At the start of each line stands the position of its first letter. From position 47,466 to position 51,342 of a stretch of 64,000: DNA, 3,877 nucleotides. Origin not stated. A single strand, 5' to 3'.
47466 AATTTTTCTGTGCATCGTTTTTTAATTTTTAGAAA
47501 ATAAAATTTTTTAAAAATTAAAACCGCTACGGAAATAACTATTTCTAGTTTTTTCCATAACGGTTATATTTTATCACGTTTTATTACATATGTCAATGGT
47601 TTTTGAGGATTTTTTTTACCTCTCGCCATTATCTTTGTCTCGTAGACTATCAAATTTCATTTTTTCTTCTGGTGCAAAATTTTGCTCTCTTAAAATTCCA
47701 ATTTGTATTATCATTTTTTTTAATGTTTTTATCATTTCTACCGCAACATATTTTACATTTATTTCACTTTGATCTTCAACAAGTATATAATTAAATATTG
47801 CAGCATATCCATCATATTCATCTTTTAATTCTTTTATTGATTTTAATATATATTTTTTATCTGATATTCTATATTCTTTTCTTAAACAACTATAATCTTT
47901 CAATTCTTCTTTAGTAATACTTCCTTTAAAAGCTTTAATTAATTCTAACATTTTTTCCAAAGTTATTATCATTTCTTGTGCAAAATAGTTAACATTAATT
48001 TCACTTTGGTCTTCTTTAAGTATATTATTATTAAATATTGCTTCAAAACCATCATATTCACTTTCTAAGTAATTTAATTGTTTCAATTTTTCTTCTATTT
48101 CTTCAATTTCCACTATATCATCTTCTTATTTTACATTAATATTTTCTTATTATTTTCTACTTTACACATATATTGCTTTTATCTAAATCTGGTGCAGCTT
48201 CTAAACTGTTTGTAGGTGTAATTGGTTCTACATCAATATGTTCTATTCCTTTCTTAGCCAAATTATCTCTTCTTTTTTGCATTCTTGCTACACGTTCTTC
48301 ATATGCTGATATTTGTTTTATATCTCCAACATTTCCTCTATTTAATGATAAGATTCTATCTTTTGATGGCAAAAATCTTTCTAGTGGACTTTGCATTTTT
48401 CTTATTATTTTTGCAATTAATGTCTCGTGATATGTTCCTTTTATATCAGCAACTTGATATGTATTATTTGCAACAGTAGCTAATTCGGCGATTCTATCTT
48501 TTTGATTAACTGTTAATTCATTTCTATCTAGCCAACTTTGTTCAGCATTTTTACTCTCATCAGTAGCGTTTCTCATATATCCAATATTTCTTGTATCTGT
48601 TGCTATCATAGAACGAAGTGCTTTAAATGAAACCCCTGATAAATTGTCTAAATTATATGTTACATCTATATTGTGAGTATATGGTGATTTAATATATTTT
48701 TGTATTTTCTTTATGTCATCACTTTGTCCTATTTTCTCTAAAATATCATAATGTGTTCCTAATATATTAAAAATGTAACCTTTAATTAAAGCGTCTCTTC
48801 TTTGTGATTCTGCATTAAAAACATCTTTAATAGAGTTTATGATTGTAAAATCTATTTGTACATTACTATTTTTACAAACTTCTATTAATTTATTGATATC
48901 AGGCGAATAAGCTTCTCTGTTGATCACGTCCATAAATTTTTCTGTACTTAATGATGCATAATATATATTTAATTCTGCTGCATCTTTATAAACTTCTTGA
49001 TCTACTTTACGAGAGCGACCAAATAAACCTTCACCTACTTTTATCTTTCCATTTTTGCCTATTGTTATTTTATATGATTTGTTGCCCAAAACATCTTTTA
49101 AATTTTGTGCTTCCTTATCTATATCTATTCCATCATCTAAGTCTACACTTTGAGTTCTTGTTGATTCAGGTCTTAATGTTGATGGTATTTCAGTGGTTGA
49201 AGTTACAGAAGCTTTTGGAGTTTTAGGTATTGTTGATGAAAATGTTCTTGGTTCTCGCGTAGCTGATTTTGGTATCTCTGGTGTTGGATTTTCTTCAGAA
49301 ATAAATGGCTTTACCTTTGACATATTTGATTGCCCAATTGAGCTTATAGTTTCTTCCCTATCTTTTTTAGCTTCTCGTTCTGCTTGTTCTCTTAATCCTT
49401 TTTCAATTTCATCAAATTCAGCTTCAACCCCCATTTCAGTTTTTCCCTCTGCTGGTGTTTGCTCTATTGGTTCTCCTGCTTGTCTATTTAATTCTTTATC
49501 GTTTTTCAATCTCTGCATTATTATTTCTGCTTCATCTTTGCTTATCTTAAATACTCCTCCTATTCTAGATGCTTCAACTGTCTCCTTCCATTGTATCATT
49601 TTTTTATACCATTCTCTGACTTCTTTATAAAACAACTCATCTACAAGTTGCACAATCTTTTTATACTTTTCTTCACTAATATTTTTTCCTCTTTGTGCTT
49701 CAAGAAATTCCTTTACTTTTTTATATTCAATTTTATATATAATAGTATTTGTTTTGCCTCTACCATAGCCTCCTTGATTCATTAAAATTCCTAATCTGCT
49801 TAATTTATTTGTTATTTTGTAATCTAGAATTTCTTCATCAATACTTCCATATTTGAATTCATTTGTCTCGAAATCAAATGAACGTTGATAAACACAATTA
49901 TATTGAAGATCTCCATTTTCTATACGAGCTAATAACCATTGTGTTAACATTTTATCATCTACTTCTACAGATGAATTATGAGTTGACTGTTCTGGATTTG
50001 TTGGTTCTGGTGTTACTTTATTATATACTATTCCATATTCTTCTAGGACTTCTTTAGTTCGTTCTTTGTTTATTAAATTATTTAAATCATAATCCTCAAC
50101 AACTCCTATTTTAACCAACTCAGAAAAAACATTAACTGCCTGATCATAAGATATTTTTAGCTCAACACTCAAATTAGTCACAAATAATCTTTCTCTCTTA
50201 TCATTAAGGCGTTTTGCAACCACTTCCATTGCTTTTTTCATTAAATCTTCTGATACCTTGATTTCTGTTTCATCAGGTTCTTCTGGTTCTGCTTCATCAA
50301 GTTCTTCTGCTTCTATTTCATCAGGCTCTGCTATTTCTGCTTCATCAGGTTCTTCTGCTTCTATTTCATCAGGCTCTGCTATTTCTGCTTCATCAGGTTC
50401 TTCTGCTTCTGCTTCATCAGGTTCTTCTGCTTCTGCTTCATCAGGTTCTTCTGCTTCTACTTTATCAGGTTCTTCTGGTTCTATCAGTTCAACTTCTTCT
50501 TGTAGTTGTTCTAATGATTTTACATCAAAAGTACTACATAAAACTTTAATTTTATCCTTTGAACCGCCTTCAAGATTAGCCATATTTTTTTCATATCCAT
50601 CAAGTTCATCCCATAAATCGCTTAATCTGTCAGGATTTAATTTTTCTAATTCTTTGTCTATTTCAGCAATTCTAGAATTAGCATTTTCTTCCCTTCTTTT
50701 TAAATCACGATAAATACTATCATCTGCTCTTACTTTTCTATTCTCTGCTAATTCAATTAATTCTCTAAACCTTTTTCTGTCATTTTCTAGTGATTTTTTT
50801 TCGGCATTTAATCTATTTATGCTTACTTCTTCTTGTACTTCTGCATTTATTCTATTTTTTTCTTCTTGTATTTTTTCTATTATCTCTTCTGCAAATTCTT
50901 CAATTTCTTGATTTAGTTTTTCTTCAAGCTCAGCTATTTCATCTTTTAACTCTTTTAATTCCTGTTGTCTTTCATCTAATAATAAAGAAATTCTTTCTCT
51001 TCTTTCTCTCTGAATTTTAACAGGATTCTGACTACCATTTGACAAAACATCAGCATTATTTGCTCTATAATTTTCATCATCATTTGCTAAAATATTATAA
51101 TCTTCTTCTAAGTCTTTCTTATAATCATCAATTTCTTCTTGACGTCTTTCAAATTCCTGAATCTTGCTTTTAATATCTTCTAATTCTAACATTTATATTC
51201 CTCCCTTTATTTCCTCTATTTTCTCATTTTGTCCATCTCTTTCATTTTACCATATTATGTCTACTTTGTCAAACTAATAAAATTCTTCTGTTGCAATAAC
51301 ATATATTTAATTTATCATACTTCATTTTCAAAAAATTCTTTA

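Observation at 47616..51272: Orphan two-gene unit between ftsH and rpsL: 1011-aa coiled-coil / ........-repeat / wHTH protein plus a 165-aa internally duplicated partner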

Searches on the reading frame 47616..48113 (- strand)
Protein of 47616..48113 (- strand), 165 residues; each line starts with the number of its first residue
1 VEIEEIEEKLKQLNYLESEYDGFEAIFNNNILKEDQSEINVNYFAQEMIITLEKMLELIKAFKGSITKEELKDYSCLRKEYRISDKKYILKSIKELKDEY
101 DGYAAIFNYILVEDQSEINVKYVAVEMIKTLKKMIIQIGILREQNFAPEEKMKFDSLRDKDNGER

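Call 3: search_protein_families(library=pfam, proteins=[window:47616-48113:-], max_evalue=1)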
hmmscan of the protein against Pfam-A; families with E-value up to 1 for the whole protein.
window:47616-48113:- (165 aa): 1 family
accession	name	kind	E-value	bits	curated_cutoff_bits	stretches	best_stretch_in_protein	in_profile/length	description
PF20683.2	DUF6819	-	0.84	9.7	23.5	0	80-131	42-93/171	Domain of unknown function (DUF6819)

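Call 4: search_protein_families(library=ncbifam, proteins=[window:47616-48113:-], max_evalue=1)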
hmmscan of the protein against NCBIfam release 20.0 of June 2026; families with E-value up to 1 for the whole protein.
window:47616-48113:- (165 aa): 0 families

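Call 7: find_homologous_proteins(query=window:47616-48113:-)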
Query window:47616-48113:- (165 aa): 3 proteins with E <= 0.001 among 138 candidates.
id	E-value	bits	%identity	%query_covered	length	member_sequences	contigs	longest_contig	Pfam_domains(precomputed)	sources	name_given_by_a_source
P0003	2.7e-95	335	100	100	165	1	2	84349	-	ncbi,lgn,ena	-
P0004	1.2e-52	196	66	98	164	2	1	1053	-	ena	-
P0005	7.5e-40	155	57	96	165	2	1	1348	-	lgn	-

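Call 69: search_protein_families(library=padloc, proteins=[window:47616-48113:-], max_evalue=1)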
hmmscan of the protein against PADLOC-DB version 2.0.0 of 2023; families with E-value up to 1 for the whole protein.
window:47616-48113:- (165 aa): 1 family
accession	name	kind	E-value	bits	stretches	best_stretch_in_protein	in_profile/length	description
PDLC00882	HORMA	-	0.036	12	1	119-150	12-42/166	HORMA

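Call 70: search_protein_families(library=phrogs, proteins=[window:47616-48113:-], max_evalue=0.1)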
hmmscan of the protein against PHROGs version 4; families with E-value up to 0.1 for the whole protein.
window:47616-48113:- (165 aa): 1 family
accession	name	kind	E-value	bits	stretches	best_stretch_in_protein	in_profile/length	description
phrog_25464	-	unknown function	0.041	14.6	0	115-138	36-59/84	-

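Call 76: find_encoding_contigs(protein=P0004, flank=5000, max_places=2)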
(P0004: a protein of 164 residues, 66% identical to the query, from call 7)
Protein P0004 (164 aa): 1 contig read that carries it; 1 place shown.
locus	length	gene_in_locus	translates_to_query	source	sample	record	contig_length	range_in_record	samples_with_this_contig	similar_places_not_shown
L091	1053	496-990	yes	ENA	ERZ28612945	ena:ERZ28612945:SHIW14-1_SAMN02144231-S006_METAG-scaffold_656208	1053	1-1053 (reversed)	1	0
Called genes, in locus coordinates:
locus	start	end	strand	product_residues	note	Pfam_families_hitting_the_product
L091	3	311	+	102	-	?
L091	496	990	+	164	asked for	-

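Call 77: find_encoding_contigs(protein=P0005, flank=5000, max_places=2)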
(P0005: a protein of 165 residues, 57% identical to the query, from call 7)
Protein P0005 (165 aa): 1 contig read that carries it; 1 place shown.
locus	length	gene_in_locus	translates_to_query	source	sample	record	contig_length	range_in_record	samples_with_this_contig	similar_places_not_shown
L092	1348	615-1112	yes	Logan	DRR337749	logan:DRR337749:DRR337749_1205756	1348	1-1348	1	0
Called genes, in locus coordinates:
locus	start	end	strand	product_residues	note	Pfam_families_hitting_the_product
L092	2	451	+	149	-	?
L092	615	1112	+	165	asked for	-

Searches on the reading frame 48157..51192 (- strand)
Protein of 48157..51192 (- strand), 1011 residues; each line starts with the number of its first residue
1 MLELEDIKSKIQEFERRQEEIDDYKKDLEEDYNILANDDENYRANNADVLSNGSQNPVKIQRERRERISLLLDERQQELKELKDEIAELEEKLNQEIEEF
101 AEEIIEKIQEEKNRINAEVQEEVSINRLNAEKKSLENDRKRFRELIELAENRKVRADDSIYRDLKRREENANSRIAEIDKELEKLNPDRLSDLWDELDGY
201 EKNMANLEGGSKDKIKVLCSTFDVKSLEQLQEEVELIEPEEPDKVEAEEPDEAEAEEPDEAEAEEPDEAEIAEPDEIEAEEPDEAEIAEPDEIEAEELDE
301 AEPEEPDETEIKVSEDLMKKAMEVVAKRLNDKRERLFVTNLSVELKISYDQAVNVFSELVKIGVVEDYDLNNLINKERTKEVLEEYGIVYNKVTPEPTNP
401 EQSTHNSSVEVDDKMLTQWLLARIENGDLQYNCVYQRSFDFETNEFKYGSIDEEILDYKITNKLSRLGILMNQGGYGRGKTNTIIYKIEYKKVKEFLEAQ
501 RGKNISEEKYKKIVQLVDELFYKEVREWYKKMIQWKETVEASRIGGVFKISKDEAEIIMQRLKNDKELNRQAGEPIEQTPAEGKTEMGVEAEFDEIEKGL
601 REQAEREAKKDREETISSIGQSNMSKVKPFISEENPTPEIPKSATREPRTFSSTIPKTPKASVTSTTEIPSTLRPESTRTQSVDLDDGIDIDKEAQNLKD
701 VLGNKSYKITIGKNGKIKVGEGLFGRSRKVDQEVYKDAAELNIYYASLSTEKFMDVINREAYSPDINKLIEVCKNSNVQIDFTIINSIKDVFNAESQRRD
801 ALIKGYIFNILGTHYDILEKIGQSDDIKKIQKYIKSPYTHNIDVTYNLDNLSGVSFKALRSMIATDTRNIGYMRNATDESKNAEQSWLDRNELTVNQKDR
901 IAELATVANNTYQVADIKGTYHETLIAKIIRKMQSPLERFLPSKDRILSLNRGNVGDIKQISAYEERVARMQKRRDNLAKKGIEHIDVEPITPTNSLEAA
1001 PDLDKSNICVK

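Call 3: search_protein_families(library=pfam, proteins=[window:48157-51192:-], max_evalue=1)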
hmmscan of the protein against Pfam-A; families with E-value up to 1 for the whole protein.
window:48157-51192:- (1011 aa): 1 family
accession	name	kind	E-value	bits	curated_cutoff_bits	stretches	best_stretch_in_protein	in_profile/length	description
PF02389.20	Cornifin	-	0.73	10.5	34.8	1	241-323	31-111/135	Cornifin (SPRR) family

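Call 4: search_protein_families(library=ncbifam, proteins=[window:48157-51192:-], max_evalue=1)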
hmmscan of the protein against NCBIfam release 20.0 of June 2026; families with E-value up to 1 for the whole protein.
window:48157-51192:- (1011 aa): 0 families

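Call 6: find_homologous_proteins(query=window:48157-51192:-)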
Query window:48157-51192:- (1011 aa): 2 proteins with E <= 0.001 among 8000 candidates.
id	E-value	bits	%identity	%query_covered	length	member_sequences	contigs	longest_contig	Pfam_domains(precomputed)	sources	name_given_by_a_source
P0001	0.0e+0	2164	100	100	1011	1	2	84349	-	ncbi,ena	-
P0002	2.6e-90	322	71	23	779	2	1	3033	-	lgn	-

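Call 10: find_encoding_contigs(protein=P0002, flank=10000)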
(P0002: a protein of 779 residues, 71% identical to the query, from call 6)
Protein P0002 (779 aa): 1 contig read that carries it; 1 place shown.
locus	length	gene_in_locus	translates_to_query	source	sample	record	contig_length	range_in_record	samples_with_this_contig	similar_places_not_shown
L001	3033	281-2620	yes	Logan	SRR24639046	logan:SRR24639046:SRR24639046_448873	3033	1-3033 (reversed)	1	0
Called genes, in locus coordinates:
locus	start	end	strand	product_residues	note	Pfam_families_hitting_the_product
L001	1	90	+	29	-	?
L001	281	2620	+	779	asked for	-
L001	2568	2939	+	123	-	-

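Call 11: find_encoding_contigs(protein=P0001, flank=3000, max_places=3)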
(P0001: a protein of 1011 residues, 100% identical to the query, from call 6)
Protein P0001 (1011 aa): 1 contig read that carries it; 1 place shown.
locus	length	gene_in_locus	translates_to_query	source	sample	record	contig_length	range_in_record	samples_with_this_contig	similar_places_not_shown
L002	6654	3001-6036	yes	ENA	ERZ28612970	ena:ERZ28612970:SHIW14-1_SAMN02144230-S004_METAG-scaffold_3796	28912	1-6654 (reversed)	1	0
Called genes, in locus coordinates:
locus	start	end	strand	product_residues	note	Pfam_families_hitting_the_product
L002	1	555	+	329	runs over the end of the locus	PF01171:ATP_bind_3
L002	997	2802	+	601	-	PF06480:FtsH_ext, PF00004:AAA, PF07728:AAA_5 (weak), PF17862:AAA_lid_3, PF01434:Peptidase_M41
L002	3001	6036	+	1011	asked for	-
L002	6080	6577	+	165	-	-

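Call 14: find_related_loci(query=A1, collection=genome_contigs, flank=10000)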
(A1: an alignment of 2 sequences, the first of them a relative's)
Query A1 (1011 aa) in genome_contigs; peptide patterns used: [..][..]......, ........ (x = any residue, [..] = any of these).
107 stretches matched a pattern, but none encodes a relative of the query by tblastn (E <= 1e-3).

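Call 54: search_protein_families(library=pfam, proteins=[P0002], max_evalue=1)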
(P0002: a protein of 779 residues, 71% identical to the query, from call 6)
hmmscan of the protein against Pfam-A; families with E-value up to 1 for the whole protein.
P0002 (779 aa): 0 families

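Call 69: search_protein_families(library=padloc, proteins=[window:48157-51192:-], max_evalue=1)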
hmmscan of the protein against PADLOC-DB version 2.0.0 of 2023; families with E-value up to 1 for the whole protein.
window:48157-51192:- (1011 aa): 1 family
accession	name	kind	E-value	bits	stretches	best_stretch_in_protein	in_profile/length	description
PDLC00650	ZorA3|ZorA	-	0.34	7.3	1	12-192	466-644/1063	MotA/ExbB/TolQ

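Call 70: search_protein_families(library=phrogs, proteins=[window:48157-51192:-], max_evalue=0.1)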
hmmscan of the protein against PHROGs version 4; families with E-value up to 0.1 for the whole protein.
window:48157-51192:- (1011 aa): 1 family
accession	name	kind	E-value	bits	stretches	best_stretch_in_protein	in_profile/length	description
phrog_18648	-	unknown function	0.082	14.1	0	733-777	25-70/87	-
